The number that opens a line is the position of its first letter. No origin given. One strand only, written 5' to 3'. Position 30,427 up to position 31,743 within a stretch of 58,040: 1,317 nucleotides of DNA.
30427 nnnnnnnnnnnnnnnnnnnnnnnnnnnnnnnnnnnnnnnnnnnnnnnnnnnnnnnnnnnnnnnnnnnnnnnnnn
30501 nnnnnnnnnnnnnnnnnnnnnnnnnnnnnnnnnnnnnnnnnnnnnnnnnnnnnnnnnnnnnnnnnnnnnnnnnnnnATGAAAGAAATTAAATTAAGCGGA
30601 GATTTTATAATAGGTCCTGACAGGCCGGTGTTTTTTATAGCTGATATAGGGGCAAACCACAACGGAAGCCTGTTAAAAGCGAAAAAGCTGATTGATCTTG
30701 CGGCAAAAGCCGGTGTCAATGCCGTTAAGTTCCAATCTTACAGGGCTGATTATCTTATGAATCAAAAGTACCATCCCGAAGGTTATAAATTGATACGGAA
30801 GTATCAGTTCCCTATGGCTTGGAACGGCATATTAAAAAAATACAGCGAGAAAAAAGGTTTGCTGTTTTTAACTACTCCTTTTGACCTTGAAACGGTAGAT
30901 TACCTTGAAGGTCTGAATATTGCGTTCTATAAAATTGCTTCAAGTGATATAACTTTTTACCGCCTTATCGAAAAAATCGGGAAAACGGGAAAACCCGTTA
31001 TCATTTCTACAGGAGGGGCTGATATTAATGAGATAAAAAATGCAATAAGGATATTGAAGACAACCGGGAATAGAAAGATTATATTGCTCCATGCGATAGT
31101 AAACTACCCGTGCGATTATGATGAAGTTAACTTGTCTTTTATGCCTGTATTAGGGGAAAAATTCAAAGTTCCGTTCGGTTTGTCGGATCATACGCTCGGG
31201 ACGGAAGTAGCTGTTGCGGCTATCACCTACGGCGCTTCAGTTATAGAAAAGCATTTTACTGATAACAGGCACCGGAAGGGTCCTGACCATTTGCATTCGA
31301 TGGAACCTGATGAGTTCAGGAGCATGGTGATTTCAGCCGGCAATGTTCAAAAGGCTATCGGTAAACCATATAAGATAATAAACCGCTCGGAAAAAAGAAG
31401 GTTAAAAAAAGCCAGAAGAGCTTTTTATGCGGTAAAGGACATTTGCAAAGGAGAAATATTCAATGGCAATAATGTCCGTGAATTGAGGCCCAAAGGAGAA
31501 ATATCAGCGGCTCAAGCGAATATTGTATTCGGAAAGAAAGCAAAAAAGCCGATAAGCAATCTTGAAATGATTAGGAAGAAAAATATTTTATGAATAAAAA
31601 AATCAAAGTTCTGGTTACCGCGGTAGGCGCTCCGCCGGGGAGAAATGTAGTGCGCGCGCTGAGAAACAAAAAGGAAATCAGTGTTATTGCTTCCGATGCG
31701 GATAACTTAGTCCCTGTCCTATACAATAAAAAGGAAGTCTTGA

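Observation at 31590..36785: ATP-grasp ligase, unknown protein, enolase-superfamily epimerase/racemase and flavoprotein directly after pseI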

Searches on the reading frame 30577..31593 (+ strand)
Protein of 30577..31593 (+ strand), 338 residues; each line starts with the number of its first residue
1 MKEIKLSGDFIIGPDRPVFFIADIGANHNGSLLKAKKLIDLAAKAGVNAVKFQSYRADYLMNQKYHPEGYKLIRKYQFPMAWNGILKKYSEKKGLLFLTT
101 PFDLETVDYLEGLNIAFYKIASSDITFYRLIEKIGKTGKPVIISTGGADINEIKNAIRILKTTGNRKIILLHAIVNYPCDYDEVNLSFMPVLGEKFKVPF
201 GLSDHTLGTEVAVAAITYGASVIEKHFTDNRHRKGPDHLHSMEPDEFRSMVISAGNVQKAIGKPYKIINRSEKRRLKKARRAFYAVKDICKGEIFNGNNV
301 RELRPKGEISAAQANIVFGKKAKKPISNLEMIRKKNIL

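Call 4: search_protein_families(library=pfam, proteins=[window:30577-31593:+], max_evalue=0.01)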
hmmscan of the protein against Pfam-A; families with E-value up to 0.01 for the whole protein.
window:30577-31593:+ (338 aa): 2 families
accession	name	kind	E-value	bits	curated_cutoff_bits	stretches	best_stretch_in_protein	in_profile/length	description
PF03102.20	NeuB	-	1.4e-78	264.1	22.1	1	38-264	1-239/241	NeuB family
PF08666.17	SAF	-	2.2e-05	25.4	21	1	281-337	2-62/63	SAF domain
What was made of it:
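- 30577..31593 (+): NeuB-family nonulosonate synthase ('pseI' by context). Pfam NeuB 264 bits + SAF (call 4).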

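Call 8: search_protein_families(library=ncbifam, proteins=[window:30577-31593:+], max_evalue=0.01)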
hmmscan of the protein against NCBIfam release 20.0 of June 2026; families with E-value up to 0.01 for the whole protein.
window:30577-31593:+ (338 aa): 6 families
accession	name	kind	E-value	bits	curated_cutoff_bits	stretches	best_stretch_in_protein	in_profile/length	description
TIGR03569.1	NeuB_NnaB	equivalog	1.4e-93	313.6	399.65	1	18-329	1-326/329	N-acetylneuraminate synthase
TIGR03586.1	PseI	equivalog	1.1e-86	291.1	340.25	1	18-328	2-323/327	pseudaminic acid synthase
NF009933.0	PRK13396.1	subfamily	8.1e-06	25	486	1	85-263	156-343/352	3-deoxy-7-phosphoheptulonate synthase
NF006421.0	PRK08673.1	subfamily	2.3e-05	23.8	335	1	85-263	149-335/338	3-deoxy-7-phosphoheptulonate synthase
TIGR01361.1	DAHP_synth_Bsub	equivalog_domain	9.7e-05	21.8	267.75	1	85-251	80-254/260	3-deoxy-7-phosphoheptulonate synthase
NF009239.0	PRK12595.1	equivalog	0.00063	18.8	279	1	85-172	173-260/360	bifunctional 3-deoxy-7-phosphoheptulonate synthase/chorismate mutase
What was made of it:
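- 30577..31593 (+): PseI 291 < 340 and NeuB 314 < 400 (call 8).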
